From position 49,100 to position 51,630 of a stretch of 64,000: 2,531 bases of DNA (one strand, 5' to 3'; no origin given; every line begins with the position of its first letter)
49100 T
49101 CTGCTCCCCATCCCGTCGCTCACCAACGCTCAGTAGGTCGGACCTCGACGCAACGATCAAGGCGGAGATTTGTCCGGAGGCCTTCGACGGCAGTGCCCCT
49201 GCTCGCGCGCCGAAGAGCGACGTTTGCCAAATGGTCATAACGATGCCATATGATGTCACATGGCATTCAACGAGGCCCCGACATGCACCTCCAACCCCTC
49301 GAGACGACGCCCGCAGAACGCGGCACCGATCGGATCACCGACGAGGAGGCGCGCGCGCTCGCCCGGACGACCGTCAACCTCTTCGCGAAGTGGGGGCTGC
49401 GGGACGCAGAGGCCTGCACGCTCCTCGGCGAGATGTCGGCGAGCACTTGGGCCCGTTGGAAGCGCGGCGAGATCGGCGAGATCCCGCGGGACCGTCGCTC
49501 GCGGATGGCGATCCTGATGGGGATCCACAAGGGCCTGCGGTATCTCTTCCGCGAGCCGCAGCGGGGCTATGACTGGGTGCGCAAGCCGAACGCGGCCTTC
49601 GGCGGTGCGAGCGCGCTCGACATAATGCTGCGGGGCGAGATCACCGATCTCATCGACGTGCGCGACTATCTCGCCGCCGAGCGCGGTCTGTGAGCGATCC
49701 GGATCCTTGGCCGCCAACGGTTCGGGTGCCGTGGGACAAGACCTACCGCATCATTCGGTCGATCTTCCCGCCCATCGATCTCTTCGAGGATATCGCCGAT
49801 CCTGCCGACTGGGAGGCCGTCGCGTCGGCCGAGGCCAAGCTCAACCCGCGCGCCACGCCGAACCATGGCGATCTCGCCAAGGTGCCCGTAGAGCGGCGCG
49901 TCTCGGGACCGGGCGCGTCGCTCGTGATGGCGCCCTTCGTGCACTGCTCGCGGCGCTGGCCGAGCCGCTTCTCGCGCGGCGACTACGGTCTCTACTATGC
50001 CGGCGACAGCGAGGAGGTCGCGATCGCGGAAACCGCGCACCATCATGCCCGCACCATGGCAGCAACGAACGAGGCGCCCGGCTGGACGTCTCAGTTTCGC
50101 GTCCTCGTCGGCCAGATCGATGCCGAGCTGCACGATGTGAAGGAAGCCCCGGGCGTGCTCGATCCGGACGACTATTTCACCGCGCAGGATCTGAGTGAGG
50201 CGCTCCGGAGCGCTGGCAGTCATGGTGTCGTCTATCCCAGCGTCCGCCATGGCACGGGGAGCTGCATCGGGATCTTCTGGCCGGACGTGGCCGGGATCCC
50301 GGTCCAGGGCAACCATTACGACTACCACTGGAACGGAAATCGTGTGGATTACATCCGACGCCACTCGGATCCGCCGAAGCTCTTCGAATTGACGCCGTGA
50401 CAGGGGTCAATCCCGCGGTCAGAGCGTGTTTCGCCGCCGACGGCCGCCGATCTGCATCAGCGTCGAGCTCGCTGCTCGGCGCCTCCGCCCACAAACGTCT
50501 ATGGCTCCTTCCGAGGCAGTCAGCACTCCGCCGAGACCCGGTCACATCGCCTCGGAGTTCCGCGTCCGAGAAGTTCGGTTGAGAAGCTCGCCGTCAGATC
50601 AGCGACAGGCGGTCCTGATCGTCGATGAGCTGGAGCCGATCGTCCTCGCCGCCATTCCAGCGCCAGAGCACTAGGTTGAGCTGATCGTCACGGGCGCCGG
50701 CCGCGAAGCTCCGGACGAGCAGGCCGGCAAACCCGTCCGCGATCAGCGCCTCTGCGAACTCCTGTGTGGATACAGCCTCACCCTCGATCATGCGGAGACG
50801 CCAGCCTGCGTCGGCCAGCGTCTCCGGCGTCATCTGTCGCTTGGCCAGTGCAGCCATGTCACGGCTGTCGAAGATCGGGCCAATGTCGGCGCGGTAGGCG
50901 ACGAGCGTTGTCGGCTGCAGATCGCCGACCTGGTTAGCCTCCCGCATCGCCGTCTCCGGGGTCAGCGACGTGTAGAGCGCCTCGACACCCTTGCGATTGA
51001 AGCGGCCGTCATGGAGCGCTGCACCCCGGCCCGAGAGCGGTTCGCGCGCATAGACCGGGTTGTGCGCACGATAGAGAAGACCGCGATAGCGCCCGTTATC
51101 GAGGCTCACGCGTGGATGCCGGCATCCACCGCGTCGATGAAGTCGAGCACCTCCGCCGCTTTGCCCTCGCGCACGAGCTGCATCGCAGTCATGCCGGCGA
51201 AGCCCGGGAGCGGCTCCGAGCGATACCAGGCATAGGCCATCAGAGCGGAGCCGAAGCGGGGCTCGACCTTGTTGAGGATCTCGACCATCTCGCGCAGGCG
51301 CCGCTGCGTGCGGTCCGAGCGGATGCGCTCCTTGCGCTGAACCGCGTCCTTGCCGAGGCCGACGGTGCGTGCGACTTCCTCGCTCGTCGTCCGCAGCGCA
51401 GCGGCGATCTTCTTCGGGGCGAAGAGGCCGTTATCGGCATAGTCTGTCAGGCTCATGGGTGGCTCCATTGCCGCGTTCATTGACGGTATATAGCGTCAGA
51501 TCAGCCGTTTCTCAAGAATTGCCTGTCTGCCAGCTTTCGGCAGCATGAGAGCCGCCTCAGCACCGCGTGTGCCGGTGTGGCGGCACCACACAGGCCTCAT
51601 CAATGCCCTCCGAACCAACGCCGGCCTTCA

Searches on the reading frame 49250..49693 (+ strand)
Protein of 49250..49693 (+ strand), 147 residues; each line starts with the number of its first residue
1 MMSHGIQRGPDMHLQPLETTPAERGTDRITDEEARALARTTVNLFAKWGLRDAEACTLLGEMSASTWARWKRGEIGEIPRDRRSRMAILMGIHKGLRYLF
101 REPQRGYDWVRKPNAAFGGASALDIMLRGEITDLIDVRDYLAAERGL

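Call 3: search_protein_families(library=pfam, proteins=[window:49250-49693:+], max_evalue=1)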
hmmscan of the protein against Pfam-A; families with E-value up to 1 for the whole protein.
window:49250-49693:+ (147 aa): 3 families
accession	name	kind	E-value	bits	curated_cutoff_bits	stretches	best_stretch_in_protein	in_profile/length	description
PF09722.15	Xre_MbcA_ParS_C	-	1.4e-11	44.6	24.5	1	96-146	2-50/51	Antitoxin Xre/MbcA/ParS C-terminal toxin-binding domain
PF20432.4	Xre-like-HTH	-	2.1e-07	31.6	25.8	1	27-81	1-53/63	Antitoxin Xre-like helix-turn-helix domain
PF11776.13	RcnB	-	0.11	12.8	25.9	1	97-114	20-37/51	Nickel/cobalt transporter regulator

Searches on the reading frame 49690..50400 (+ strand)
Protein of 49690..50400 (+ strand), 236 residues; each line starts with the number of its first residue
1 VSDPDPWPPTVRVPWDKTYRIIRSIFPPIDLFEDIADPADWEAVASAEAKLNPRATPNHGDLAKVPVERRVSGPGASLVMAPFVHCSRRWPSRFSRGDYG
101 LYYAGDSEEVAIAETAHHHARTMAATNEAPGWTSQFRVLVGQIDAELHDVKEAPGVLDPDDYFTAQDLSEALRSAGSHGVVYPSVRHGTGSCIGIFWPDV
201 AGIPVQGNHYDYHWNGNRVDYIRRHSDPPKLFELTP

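Call 3: search_protein_families(library=pfam, proteins=[window:49690-50400:+], max_evalue=1)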
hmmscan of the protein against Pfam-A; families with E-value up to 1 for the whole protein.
window:49690-50400:+ (236 aa): 1 family
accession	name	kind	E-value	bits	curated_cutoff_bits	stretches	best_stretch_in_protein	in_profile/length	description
PF08808.17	RES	-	2.5e-33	115.8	23.2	1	70-215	4-157/157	RES domain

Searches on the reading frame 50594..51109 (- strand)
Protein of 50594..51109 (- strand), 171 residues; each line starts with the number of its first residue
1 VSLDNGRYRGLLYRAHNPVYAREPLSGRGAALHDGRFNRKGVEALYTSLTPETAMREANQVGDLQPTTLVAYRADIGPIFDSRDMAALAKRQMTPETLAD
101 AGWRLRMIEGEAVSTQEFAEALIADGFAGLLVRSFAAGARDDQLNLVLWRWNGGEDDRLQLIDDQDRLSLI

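Call 3: search_protein_families(library=pfam, proteins=[window:50594-51109:-], max_evalue=1)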
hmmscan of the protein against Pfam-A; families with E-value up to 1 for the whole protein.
window:50594-51109:- (171 aa): 1 family
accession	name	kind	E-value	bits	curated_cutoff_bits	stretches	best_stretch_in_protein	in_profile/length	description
PF08808.17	RES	-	2.8e-25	89.6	23.2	1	12-155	2-141/157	RES domain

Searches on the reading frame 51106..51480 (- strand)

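Call 3: search_protein_families(library=pfam, proteins=[window:51106-51480:-], max_evalue=1)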
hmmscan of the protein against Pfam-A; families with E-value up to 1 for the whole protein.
window:51106-51480:- (124 aa): 3 families
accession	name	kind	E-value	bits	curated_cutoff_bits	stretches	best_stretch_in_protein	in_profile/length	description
PF09722.15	Xre_MbcA_ParS_C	-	5.7e-07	29.9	24.5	1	76-121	6-51/51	Antitoxin Xre/MbcA/ParS C-terminal toxin-binding domain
PF20432.4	Xre-like-HTH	-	0.036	14.8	25.8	1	21-63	14-60/63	Antitoxin Xre-like helix-turn-helix domain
PF11508.13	DUF3218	-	0.11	12.4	25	1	33-81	66-114/213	Protein of unknown function (DUF3218)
